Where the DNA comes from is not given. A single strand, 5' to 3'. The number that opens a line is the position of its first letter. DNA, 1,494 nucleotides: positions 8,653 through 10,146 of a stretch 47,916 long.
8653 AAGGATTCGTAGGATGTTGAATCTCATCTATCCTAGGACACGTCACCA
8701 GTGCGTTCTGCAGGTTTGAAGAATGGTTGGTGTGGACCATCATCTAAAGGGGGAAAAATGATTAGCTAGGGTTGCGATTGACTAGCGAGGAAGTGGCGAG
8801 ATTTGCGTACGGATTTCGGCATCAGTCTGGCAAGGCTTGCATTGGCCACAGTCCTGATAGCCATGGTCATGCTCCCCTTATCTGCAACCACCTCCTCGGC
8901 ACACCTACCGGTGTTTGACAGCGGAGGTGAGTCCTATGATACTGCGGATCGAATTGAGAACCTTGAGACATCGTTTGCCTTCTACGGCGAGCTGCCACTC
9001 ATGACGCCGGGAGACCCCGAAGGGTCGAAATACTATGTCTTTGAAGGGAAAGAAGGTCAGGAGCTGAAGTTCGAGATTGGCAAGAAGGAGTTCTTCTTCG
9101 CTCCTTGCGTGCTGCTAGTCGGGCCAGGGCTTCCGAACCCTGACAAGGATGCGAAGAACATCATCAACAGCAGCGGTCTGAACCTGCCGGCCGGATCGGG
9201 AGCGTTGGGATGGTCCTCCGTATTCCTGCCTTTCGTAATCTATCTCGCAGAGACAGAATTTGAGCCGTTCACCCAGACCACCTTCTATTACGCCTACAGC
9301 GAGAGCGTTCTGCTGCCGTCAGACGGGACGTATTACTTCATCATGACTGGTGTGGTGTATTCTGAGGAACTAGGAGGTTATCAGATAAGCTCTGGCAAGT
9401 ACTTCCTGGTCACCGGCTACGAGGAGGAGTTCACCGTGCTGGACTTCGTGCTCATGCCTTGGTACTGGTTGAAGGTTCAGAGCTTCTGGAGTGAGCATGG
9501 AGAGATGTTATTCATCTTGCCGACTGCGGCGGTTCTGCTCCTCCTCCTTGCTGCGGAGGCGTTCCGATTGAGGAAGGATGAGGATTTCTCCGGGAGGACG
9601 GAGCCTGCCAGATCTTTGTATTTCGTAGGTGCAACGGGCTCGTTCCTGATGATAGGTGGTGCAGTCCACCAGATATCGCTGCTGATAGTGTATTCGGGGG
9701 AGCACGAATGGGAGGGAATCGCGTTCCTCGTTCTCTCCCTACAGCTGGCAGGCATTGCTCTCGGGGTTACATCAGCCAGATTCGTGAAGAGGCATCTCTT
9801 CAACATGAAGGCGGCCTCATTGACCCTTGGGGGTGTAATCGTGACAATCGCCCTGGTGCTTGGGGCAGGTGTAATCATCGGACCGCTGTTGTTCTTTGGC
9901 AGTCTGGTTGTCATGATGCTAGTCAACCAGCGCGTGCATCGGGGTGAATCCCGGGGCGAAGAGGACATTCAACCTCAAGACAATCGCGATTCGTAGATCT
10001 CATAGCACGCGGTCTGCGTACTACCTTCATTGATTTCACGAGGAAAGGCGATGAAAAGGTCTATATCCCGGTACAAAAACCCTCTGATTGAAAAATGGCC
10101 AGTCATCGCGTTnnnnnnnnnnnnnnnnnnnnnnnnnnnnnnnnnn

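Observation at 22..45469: Modular repeat unit of about 85-105 nt in nearly every intergenic spacer, always in the same orientation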

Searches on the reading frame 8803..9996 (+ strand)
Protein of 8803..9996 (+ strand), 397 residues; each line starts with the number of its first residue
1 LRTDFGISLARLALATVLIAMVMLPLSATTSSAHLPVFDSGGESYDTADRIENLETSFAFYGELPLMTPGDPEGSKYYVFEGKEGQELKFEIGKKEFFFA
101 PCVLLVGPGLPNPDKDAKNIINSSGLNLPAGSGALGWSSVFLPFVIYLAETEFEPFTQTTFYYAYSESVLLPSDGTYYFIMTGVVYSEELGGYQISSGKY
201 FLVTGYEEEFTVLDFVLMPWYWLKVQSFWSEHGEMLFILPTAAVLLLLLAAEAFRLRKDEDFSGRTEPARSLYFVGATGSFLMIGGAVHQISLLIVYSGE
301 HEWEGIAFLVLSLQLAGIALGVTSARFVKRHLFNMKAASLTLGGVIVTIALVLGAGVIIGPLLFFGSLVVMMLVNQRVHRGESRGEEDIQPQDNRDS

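Call 16: find_encoding_contigs(protein=window:8803-9996:+, flank=10000, max_places=10)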
Protein window:8803-9996:+ (397 aa): 8 contigs read that carry it; 8 places shown.
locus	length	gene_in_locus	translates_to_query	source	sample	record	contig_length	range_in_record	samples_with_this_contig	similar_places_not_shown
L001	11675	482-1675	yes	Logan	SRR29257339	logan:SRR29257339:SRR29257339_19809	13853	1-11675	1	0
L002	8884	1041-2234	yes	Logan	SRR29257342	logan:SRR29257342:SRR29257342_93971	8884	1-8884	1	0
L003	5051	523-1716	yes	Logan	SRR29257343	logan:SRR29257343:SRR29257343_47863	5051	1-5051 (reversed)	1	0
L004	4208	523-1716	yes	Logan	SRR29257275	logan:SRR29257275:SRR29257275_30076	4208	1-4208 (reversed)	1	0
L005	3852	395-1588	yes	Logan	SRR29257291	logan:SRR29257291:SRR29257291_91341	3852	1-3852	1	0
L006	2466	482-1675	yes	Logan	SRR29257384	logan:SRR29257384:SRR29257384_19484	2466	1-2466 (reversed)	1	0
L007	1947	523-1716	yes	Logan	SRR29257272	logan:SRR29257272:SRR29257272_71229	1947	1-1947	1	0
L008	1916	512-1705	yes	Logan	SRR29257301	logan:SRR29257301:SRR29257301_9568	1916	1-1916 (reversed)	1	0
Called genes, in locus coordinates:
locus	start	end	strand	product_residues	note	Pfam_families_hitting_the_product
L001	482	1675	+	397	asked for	-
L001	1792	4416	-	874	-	PF18921:Cyanophycin_syn, PF02786:CPSase_L_D2, PF07478:Dala_Dala_lig_C (faint), PF08443:RimK (faint), PF08245:Mur_ligase_M, PF02875:Mur_ligase_C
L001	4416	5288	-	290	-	PF03575:Peptidase_S51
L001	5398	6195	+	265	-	PF13230:GATase_4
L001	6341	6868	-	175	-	-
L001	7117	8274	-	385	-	PF00278:Orn_DAP_Arg_deC (weak)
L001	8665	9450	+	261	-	-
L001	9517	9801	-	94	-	PF08734:GYD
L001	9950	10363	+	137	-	PF00903:Glyoxalase, PF12681:Glyoxalase_2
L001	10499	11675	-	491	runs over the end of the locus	PF03417:AAT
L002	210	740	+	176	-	PF12682:Flavodoxin_4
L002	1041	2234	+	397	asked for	-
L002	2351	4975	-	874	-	PF18921:Cyanophycin_syn, PF02786:CPSase_L_D2, PF07478:Dala_Dala_lig_C (faint), PF08443:RimK (faint), PF08245:Mur_ligase_M, PF02875:Mur_ligase_C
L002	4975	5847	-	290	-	PF03575:Peptidase_S51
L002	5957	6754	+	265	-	PF13230:GATase_4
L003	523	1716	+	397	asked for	-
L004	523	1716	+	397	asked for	-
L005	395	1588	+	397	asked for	-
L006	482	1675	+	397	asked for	-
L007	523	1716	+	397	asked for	-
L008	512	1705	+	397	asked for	-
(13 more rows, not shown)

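Call 27: search_protein_families(library=pfam, proteins=[window:8803-9996:+], max_evalue=0.01)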
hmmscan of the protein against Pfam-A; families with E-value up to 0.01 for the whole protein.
window:8803-9996:+ (397 aa): 0 families
